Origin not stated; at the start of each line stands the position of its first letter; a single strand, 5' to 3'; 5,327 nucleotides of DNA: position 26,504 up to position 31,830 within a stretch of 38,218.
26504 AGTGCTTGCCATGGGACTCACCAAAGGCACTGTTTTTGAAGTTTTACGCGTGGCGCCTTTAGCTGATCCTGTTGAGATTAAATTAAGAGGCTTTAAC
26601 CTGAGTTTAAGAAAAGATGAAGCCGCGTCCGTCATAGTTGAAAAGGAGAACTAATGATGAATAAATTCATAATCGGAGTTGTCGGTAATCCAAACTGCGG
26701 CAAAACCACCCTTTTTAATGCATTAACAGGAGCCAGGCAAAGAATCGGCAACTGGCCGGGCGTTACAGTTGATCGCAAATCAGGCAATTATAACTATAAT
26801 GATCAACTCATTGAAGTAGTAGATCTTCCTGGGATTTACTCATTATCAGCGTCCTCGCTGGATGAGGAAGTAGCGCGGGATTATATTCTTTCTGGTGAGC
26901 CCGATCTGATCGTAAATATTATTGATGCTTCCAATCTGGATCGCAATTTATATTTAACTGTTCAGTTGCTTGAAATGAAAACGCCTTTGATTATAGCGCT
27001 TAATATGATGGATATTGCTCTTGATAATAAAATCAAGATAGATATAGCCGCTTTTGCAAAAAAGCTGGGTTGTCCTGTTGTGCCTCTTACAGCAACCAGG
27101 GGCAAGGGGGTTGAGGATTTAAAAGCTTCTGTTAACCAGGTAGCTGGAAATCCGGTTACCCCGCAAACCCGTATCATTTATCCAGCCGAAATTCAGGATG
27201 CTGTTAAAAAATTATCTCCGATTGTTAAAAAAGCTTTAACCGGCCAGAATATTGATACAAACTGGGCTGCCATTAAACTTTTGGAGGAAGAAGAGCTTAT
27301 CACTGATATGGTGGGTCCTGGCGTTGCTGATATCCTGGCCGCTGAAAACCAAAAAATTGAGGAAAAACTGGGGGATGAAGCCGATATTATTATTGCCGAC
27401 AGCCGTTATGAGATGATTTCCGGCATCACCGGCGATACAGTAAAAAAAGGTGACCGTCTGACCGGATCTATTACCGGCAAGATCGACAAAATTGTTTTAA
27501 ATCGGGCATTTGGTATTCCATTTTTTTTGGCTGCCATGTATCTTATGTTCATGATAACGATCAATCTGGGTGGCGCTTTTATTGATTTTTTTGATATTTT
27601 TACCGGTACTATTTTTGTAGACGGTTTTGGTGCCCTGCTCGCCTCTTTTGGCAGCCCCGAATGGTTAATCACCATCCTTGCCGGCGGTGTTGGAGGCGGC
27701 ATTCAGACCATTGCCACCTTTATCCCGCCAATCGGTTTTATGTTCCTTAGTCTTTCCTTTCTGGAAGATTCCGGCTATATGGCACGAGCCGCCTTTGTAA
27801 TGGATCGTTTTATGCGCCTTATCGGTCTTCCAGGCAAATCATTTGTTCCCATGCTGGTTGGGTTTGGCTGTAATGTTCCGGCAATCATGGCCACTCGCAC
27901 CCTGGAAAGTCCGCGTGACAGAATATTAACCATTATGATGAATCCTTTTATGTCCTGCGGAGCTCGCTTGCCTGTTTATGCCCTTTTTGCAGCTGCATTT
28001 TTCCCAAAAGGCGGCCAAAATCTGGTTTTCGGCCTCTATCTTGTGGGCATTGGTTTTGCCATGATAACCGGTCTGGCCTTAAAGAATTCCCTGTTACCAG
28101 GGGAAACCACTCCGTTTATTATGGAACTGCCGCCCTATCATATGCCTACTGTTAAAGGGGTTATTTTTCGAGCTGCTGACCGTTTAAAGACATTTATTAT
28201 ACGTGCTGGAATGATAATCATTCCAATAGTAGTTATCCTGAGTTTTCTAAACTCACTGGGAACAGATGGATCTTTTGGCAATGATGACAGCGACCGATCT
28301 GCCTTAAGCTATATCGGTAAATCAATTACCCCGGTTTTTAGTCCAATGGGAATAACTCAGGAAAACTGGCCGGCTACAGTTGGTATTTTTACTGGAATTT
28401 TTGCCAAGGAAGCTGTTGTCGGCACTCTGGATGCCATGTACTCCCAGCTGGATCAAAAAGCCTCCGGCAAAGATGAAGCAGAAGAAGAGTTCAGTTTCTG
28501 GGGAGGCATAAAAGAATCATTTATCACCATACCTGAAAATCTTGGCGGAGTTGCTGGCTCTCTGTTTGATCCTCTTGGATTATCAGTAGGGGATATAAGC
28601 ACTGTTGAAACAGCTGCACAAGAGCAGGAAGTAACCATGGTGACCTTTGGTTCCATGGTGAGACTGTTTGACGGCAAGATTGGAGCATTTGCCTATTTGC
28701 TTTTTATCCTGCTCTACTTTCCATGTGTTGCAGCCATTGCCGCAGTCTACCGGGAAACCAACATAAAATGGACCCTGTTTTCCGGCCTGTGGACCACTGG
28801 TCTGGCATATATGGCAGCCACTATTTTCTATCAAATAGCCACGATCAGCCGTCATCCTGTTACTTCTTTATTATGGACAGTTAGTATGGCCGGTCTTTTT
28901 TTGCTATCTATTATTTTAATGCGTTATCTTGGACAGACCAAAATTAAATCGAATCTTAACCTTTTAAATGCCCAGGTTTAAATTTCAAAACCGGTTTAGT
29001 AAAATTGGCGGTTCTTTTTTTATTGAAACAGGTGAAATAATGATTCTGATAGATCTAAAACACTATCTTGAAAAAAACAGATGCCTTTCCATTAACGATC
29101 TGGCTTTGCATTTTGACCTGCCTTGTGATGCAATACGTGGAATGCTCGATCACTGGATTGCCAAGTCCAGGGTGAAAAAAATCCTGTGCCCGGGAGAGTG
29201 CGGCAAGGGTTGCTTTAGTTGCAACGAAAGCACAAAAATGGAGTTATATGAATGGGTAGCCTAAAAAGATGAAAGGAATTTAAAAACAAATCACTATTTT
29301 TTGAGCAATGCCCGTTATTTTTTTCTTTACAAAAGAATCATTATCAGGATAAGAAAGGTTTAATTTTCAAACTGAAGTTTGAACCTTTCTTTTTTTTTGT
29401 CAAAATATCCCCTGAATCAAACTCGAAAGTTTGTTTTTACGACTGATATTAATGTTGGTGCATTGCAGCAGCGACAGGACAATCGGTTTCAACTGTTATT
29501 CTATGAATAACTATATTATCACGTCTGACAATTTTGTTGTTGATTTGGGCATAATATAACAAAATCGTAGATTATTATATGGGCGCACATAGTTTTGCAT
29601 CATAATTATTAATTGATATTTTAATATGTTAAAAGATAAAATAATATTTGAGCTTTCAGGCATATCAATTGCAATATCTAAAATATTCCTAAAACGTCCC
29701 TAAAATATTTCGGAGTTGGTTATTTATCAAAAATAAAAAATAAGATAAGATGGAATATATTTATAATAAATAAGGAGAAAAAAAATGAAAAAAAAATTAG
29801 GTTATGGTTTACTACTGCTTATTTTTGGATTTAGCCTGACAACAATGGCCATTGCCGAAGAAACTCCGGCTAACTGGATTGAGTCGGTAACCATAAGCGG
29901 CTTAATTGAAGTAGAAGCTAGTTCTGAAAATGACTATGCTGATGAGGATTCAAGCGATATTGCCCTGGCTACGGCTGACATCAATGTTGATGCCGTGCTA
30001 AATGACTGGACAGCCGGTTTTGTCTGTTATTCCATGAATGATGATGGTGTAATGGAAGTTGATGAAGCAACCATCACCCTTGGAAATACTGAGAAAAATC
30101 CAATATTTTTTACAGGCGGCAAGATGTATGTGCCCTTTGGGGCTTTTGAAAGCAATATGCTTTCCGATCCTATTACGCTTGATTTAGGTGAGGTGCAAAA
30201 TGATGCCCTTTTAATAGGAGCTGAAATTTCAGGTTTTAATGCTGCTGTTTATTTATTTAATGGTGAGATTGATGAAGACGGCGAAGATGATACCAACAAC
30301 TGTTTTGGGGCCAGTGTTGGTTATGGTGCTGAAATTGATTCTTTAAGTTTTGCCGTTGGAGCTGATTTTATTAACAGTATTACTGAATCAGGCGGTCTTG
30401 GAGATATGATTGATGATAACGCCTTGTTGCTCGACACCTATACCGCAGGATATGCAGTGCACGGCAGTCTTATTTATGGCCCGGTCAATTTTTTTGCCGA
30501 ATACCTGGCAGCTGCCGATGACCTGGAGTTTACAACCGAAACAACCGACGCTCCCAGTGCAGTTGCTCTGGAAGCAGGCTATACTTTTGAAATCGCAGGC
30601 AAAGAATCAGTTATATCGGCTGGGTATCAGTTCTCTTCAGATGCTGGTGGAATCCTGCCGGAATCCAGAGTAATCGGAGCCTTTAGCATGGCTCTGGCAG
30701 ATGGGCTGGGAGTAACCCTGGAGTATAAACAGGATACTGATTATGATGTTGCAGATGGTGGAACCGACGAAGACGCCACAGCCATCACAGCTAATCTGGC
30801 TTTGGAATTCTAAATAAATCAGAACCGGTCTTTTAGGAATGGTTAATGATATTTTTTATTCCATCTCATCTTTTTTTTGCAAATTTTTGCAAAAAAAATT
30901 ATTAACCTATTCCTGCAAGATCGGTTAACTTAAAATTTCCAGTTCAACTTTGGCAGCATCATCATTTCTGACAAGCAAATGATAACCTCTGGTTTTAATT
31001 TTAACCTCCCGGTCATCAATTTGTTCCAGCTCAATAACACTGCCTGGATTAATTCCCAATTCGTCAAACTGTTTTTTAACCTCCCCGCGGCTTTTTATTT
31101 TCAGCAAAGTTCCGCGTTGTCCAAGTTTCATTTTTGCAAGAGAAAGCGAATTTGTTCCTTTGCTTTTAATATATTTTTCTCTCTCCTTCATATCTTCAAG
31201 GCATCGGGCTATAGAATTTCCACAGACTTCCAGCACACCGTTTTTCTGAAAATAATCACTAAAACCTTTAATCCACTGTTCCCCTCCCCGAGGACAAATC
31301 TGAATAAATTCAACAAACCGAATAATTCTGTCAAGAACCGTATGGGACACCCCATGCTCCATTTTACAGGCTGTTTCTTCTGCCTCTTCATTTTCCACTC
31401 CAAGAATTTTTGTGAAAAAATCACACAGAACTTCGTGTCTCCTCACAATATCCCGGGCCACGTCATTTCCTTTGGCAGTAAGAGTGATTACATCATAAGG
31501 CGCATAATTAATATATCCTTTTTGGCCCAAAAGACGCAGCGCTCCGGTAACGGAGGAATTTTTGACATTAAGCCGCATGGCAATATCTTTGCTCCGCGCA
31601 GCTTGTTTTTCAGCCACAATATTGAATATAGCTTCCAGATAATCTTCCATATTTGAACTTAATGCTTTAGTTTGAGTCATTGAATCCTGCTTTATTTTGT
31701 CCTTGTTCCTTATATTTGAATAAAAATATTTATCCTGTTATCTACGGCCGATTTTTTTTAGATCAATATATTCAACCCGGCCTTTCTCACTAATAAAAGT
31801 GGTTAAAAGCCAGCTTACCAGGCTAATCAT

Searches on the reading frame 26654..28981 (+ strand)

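Call 32: search_protein_families(library=pfam, proteins=[window:26654-28981:+], max_evalue=0.001)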
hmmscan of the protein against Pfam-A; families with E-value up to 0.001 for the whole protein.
window:26654-28981:+ (775 aa): 8 families
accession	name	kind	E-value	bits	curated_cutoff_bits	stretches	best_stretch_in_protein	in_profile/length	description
PF02421.24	FeoB_N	-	2.9e-67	225.5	27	1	7-159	3-155/156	Ferrous iron transport protein B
PF07670.19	Gate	-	5.3e-46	155.8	29.6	2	355-448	3-103/104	Nucleoside recognition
PF01926.29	MMR_HSR1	-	1.6e-22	80.2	21.9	1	7-117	2-112/113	50S ribosome-binding GTPase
PF07664.17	FeoB_C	-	9.3e-20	70.6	26.6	1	458-510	1-54/54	Ferrous iron transport protein B C terminus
PF17910.6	FeoB_Cyto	-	9.7e-19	68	23.4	1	176-264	1-90/90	FeoB cytosolic helical domain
PF09439.16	SRPRB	-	3.3e-05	23.8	25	1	7-106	6-96/178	Signal recognition particle receptor beta subunit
PF00009.33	GTP_EFTU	-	0.00026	21.1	26.5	0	6-161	5-183/188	Elongation factor Tu GTP binding domain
PF00350.29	Dynamin_N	-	0.00067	20.2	27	0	7-28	1-22/168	Dynamin family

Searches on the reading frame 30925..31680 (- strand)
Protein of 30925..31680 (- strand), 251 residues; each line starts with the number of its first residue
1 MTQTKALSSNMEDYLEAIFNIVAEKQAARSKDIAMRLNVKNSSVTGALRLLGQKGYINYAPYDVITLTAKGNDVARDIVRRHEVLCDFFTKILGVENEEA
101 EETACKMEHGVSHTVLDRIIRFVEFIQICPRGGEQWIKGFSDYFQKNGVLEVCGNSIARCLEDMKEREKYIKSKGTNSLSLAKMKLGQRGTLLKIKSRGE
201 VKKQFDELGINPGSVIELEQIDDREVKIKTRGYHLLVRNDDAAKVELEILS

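Call 32: search_protein_families(library=pfam, proteins=[window:30925-31680:-], max_evalue=0.001)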
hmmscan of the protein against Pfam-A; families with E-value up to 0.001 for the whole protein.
window:30925-31680:- (251 aa): 4 families
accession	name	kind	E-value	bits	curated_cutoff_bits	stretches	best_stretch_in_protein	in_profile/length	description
PF02742.21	Fe_dep_repr_C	-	2.7e-22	79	27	1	68-136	1-69/70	Iron dependent repressor, metal binding and dimerisation domain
PF01325.25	Fe_dep_repress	-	5.1e-15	55.8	26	1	7-62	2-57/60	Iron dependent repressor, N-terminal DNA binding domain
PF04023.20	FeoA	-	2.3e-09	37.6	23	1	180-248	2-73/74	FeoA domain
PF01047.28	MarR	-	3.7e-05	24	24.6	1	21-58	11-48/59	MarR family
